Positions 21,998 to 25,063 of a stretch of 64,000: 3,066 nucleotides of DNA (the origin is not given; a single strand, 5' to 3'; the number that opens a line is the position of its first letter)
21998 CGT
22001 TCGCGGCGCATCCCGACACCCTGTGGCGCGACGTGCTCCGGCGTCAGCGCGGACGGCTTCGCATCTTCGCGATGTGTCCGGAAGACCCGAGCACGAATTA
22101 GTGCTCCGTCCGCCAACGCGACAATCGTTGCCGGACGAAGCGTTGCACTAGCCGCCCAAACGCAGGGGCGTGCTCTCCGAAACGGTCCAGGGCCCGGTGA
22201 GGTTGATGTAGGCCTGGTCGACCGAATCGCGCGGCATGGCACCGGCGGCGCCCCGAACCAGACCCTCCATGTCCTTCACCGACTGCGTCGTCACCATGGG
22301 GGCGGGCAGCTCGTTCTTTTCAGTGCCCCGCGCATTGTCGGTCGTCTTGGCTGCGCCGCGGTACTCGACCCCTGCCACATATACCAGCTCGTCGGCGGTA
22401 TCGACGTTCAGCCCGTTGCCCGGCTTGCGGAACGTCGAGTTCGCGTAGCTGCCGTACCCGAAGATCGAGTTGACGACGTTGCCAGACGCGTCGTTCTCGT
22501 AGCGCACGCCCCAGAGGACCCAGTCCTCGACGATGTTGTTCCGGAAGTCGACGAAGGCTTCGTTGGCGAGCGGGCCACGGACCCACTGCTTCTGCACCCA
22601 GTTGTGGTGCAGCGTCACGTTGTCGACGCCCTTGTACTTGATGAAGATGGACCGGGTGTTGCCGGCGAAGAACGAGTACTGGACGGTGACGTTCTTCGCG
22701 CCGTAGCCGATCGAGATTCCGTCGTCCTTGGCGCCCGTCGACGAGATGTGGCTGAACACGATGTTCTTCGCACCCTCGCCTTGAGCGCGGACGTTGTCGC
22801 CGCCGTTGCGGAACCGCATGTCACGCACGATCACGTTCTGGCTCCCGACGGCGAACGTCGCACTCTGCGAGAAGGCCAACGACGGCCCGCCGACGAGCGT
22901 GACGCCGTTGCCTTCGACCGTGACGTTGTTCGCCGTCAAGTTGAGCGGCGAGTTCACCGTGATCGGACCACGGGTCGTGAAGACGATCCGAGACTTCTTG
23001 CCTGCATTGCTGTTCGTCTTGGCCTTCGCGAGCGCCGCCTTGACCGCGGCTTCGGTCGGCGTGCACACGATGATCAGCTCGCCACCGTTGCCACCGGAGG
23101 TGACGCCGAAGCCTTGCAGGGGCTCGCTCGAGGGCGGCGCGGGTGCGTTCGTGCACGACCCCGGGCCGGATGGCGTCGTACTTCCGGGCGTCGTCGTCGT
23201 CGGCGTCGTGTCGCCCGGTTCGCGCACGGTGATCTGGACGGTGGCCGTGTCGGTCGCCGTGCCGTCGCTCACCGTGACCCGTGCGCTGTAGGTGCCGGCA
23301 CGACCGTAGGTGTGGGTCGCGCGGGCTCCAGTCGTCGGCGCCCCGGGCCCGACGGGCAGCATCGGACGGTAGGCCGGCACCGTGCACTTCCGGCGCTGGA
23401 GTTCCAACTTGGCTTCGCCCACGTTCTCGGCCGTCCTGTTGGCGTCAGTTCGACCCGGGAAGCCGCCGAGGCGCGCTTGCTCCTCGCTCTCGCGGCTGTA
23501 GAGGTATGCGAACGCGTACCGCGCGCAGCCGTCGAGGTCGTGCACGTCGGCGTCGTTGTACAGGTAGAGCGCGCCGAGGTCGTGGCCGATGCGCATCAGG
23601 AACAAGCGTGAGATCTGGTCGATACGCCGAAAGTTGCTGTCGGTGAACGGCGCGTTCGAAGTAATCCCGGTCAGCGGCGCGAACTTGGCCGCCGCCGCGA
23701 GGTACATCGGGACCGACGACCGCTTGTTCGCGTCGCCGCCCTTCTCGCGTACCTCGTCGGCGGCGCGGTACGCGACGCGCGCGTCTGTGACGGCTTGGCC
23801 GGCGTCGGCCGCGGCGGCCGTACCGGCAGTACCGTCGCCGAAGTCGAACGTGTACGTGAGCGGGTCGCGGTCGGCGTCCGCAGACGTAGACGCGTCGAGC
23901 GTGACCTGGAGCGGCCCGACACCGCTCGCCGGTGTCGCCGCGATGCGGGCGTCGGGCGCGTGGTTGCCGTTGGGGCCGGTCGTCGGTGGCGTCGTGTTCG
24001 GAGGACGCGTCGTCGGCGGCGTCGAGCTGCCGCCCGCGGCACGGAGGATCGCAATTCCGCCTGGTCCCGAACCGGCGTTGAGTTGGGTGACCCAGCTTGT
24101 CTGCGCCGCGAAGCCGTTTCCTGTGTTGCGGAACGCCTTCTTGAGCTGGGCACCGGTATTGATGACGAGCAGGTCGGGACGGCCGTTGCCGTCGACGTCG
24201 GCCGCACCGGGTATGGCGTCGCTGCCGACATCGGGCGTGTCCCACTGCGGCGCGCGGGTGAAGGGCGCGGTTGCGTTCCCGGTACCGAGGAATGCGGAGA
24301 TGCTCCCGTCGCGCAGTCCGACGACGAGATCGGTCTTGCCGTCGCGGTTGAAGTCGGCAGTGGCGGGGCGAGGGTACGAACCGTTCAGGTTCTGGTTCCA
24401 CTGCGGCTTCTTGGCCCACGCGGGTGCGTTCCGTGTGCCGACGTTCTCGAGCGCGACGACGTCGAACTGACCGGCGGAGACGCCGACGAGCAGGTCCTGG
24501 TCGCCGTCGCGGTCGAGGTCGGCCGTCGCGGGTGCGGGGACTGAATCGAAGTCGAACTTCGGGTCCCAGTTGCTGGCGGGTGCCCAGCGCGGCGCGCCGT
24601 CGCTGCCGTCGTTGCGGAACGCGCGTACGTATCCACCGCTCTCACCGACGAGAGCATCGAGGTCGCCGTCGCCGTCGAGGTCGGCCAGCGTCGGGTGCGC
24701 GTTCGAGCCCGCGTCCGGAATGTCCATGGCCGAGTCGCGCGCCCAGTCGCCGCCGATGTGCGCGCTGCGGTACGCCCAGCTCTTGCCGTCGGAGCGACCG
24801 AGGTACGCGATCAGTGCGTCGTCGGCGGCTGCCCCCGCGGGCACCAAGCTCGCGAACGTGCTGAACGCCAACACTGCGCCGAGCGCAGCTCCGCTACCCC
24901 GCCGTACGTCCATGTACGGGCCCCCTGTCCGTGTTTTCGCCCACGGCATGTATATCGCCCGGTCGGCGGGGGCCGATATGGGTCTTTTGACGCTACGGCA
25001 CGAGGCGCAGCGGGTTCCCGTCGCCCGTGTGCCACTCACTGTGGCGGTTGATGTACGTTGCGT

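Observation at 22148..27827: Tandem pair of ~920-aa secreted FG-GAP / PKD / beta-helix proteins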

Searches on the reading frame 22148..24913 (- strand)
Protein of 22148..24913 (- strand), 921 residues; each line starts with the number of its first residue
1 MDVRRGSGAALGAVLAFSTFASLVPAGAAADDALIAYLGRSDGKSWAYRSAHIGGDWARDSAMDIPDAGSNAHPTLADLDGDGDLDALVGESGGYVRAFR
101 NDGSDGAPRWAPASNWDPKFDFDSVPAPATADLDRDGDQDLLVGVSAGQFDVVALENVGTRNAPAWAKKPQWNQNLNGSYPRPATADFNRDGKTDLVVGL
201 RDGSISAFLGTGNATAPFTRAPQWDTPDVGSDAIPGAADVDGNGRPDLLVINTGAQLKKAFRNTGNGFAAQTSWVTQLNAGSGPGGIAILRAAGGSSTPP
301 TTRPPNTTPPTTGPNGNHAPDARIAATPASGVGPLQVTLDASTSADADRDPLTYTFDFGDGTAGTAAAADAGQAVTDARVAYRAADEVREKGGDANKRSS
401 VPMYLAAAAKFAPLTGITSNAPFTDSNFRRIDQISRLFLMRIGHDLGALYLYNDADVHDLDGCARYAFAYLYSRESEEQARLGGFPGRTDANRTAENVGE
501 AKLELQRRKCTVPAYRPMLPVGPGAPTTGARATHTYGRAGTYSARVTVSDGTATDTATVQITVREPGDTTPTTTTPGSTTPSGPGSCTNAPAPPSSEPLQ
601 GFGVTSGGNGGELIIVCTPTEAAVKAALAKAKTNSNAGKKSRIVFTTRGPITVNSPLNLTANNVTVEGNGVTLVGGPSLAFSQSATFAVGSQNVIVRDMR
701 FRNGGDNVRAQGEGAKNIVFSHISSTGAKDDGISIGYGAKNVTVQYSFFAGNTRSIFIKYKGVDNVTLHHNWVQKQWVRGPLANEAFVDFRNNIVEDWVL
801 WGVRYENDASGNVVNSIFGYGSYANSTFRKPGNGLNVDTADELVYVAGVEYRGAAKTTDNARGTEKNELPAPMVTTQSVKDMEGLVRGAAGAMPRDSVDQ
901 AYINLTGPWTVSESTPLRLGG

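Call 5: search_protein_families(library=pfam, proteins=[window:22148-24913:-], max_evalue=0.1)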
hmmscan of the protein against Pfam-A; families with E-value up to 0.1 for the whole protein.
window:22148-24913:- (921 aa): 12 families
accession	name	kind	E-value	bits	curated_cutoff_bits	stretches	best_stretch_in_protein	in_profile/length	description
PF13517.12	FG-GAP_3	-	2.8e-19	69.9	26.9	3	187-250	1-61/61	FG-GAP-like repeat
PF01839.29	FG-GAP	-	2.4e-15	56.4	22.1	3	183-199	5-21/37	FG-GAP repeat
PF18911.6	PKD_4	-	5.2e-14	52.5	27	2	317-367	1-50/85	PKD domain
PF00801.26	PKD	-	6.7e-11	42.5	23.5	2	522-563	37-80/80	PKD domain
PF13229.12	Beta_helix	-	5.7e-05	23.2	25.9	1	690-809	7-124/158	Right handed beta helix region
PF14783.12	BBS2_Mid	-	0.00013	22.5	27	0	185-207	85-107/108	Ciliary BBSome complex subunit 2, middle region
PF00544.25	Pectate_lyase_4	-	0.00071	19.7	24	1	689-800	57-193/211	Pectate lyase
PF23743.1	Beta-prop_BBS7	-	0.0018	18.1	27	1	136-208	182-249/299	BBS7 beta-propeller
PF22352.2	K319L-like_PKD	-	0.0033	17.8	27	0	535-563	55-84/84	K319L-like, PKD domain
PF15907.11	Itfg2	-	0.0058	16.4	27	0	125-208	17-103/330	Integrin-alpha FG-GAP repeat-containing protein 2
PF19410.4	DUF5980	-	0.044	14.7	27.1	0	539-565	69-95/97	Family of unknown function (DUF5980)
PF01095.25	Pectinesterase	-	0.073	12.2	27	0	623-705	14-100/298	Pectinesterase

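Call 6: search_protein_families(library=ncbifam, proteins=[window:22148-24913:-], max_evalue=0.1)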
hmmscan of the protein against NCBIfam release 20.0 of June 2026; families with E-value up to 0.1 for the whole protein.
window:22148-24913:- (921 aa): 0 families

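Call 9: find_homologous_proteins(query=window:22148-24913:-)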
Query window:22148-24913:- (921 aa): 595 proteins with E <= 0.001 among 8000 candidates; the best 120 are listed.
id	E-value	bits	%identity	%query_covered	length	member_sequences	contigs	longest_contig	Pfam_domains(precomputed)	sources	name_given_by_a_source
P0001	0.0e+0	2073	100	100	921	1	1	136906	PF01839.30,PF13229.13,PF00801.27,PF13517.13,PF18911.7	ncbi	ncbi:MAG: FG-GAP-like repeat-containing protein [Actinomycetota bacterium]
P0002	7.4e-287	972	58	66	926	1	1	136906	PF01839.30,PF00801.27,PF13517.13,PF18911.7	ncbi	ncbi:MAG: FG-GAP-like repeat-containing protein [Actinomycetota bacterium]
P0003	7.7e-271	919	51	27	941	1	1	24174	PF01839.30,PF00801.27,PF13517.13,PF18911.7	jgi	jgi:PKD repeat protein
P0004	4.9e-264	897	51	98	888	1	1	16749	PF01839.30,PF00801.27,PF13517.13,PF18911.7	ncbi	-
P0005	4.7e-213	728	45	97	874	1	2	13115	PF01839.30,PF00801.27,PF13517.13,PF18911.7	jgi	jgi:PKD repeat protein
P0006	2.0e-209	716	46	29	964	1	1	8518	PF01839.30,PF13229.13,PF00801.27,PF13517.13,PF18911.7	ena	-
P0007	7.7e-209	714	46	96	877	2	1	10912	PF01839.30,PF00801.27,PF13517.13,PF18911.7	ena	-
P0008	9.8e-205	701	44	96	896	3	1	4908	PF01839.30,PF00801.27,PF13517.13,PF18911.7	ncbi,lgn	-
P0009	3.1e-204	699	45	96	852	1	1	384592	PF01839.30,PF00801.27,PF13517.13,PF18911.7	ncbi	-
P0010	1.2e-201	690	43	98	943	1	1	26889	PF01839.30,PF00801.27,PF13517.13,PF18911.7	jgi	jgi:hypothetical protein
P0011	6.6e-199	681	45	96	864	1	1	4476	PF01839.30,PF00801.27,PF13517.13,PF18911.7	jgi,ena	-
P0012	3.0e-198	679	51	31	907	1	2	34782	PF01839.30,PF00801.27,PF13517.13,PF18911.7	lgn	-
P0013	6.2e-197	675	44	98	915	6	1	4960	PF01839.30,PF22352.3,PF00801.27,PF13517.13,PF18911.7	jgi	jgi:pectate lyase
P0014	4.9e-196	672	52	31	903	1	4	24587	PF01839.30,PF00801.27,PF13517.13,PF18911.7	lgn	-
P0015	1.1e-195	671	43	99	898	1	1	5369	PF01839.30,PF00801.27,PF13517.13,PF18911.7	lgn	-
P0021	2.8e-183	630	43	96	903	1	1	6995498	PF01839.30,PF00801.27,PF13517.13,PF18911.7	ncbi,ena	-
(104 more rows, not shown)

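Call 10: search_solved_structures(query=window:22148-24913:-, max_evalue=1)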
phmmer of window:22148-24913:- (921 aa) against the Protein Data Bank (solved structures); distinct sequences matched with E-value up to 1: 8.
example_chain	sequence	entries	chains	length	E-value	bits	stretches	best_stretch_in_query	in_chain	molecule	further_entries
6fi2_A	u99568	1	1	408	5.8e-07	31.1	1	599-863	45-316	VexL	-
8w20_C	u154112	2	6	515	1.2e-05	26.7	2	183-254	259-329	Secreted esterase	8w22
9buj_A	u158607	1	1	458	5e-05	24.7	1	600-863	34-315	Pectate lyase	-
4aqo_A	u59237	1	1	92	0.0031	18.8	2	524-561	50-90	COLLAGENASE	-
4jrw_A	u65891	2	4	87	0.015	16.5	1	522-561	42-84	Collagenase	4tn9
2y72_A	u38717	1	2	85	0.036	15.2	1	521-561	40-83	COLLAGENASE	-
4l9d_A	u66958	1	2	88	0.083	14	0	339-368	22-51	Protease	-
2c26_A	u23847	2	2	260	0.22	12.6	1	317-367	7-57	ENDOGLUCANASE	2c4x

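Call 19: find_encoding_contigs(protein=P0021, flank=10000, max_places=3)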
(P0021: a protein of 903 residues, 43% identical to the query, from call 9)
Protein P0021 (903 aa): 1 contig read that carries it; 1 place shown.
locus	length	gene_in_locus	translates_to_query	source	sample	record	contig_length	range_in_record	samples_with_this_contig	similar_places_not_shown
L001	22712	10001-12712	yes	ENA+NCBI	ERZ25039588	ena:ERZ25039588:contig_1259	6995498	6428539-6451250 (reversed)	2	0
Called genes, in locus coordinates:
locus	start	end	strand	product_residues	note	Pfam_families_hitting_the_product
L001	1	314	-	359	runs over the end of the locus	PF13646:HEAT_2 (faint)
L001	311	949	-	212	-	PF03473:MOSC, PF03475:YiiM_3-alpha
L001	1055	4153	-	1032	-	PF01839:FG-GAP (faint), PF13517:FG-GAP_3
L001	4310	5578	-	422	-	-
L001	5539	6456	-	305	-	-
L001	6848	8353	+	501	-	PF00743:FMO-like, PF01266:DAO (faint), PF07992:Pyr_redox_2, PF13434:Lys_Orn_oxgnase (faint), PF13450:NAD_binding_8, PF13738:Pyr_redox_3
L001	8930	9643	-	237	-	PF04191:PEMT, PF04140:ICMT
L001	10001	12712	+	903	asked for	PF01839:FG-GAP (faint), PF13517:FG-GAP_3, PF00801:PKD (faint), PF18911:PKD_4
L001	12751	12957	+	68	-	-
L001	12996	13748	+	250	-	PF12811:BaxI_1, PF01027:Bax1-I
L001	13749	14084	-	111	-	PF13248:Zn_ribbon_3 (weak)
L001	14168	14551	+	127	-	PF06295:ZapG-like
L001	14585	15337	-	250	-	PF13229:Beta_helix (faint)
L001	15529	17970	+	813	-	PF05448:AXE1 (weak), PF02129:Peptidase_S15 (weak), PF00326:Peptidase_S9 (faint)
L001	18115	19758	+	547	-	PF03721:UDPG_MGDP_dh_N, PF00984:UDPG_MGDP_dh, PF03720:UDPG_MGDP_dh_C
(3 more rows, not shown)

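Call 20: find_encoding_contigs(protein=P0009, flank=8000, max_places=2)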
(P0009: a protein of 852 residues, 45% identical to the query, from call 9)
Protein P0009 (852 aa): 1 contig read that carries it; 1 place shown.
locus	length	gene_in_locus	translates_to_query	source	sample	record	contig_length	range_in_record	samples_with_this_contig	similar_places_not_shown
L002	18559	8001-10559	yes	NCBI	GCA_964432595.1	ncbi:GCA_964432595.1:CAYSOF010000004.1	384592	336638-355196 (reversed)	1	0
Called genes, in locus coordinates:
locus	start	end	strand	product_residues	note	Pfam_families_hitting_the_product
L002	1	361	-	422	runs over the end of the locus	PF13167:GTP-bdg_N, PF16360:GTP-bdg_M, PF01926:MMR_HSR1, PF02421:FeoB_N (weak)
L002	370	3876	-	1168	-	PF02811:PHP, PF07733:DNA_pol3_alpha, PF17657:DNA_pol3_finger, PF14579:HHH_6, PF01336:tRNA_anti-codon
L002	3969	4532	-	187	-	PF01872:RibD_C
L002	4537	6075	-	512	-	PF00117:GATase, PF07722:Peptidase_C26 (weak), PF02540:NAD_synthase (weak), PF00958:GMP_synt_C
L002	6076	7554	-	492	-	PF00478:IMPDH, PF00571:CBS, PF03060:NMO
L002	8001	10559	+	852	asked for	PF01839:FG-GAP (faint), PF13517:FG-GAP_3, PF18911:PKD_4, PF00801:PKD (weak)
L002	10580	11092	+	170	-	PF25087:GMPPB_C (faint), PF14602:Hexapep_2 (faint), PF25084:LbH_EIF2B, PF00132:Hexapep (weak)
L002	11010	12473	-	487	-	PF00005:ABC_tran (faint), PF01926:MMR_HSR1, PF02421:FeoB_N, PF00009:GTP_EFTU (weak), PF01926:MMR_HSR1, PF02421:FeoB_N, PF04548:AIG1 (weak), PF14714:KH_dom-like, +2 more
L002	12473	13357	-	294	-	PF00009:GTP_EFTU, PF00350:Dynamin_N (faint), PF01926:MMR_HSR1, PF02421:FeoB_N, PF03193:RsgA_GTPase (faint), PF04548:AIG1 (weak), PF07650:KH_2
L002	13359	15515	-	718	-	PF09286:Pro-kuma_activ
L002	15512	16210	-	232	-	PF14622:Ribonucleas_3_3, PF00636:Ribonuclease_3, PF00035:dsrm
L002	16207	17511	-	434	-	PF00919:UPF0004, PF04055:Radical_SAM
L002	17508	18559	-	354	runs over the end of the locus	PF02540:NAD_synthase (faint), PF03054:tRNA_Me_trans, PF20259:tRNA_Me_trans_M, PF20258:tRNA_Me_trans_C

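Call 21: find_encoding_contigs(protein=P0003, flank=8000, max_places=2)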
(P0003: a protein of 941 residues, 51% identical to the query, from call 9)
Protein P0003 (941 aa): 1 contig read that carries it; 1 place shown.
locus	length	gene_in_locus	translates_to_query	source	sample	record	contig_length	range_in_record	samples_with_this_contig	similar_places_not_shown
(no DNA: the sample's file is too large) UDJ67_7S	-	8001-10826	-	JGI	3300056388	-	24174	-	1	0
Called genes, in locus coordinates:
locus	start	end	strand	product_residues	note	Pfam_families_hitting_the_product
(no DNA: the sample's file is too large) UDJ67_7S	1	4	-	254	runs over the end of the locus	PF00293:NUDIX, PF19368:WHD_AraR (weak), PF21906:WHD_NrtR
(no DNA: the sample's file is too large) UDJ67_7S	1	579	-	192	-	PF00857:Isochorismatase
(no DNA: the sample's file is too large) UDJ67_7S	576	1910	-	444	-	PF17767:NAPRTase_N, PF04095:NAPRTase (weak)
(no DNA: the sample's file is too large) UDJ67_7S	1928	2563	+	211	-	PF00440:TetR_N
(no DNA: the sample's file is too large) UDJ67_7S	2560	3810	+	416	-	PF00067:p450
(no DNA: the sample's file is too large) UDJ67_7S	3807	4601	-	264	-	PF03061:4HBT (faint), PF13622:4HBT_3 (weak)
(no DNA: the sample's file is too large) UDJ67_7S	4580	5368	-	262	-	PF03061:4HBT (faint), PF13622:4HBT_3 (faint)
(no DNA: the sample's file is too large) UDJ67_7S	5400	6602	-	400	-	PF00067:p450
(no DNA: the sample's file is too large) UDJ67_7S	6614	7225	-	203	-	PF00440:TetR_N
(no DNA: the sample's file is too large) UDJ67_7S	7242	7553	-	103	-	PF00355:Rieske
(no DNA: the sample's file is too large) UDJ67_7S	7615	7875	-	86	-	PF20058:DUF6457 (weak)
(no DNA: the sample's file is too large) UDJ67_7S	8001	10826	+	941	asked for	PF01839:FG-GAP (faint), PF13517:FG-GAP_3, PF18911:PKD_4, PF00801:PKD (weak), PF18911:PKD_4 (weak)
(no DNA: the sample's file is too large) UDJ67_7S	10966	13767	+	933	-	PF01839:FG-GAP (faint), PF13517:FG-GAP_3, PF18911:PKD_4, PF00801:PKD (weak)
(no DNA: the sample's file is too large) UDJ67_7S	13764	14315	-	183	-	PF02622:DUF179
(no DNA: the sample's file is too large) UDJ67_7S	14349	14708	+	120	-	?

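Call 22: find_encoding_contigs(protein=P0004, flank=8000, max_places=2)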
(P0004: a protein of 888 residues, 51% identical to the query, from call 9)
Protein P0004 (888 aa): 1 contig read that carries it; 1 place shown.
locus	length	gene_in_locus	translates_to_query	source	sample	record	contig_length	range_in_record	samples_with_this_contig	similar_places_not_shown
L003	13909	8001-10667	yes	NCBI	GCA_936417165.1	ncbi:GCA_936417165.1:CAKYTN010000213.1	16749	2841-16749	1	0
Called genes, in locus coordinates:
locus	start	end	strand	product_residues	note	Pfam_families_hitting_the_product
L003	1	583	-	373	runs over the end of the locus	PF00285:Citrate_synt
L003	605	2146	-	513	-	PF01293:PEPCK_ATP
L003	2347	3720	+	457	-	PF03951:Gln-synt_N, PF00120:Gln-synt_C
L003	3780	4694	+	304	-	PF02574:S-methyl_trans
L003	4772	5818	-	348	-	PF02547:Queuosine_synth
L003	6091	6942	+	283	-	PF12706:Lactamase_B_2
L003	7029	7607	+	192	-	PF14014:DUF4230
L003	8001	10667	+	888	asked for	PF01839:FG-GAP (faint), PF13517:FG-GAP_3, PF18911:PKD_4, PF00801:PKD (weak)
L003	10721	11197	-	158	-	-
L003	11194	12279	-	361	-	PF27098:Rv0959_3rd, PF00092:VWA (faint), PF13519:VWA_2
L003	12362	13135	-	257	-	PF03328:HpcH_HpaI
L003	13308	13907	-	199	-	?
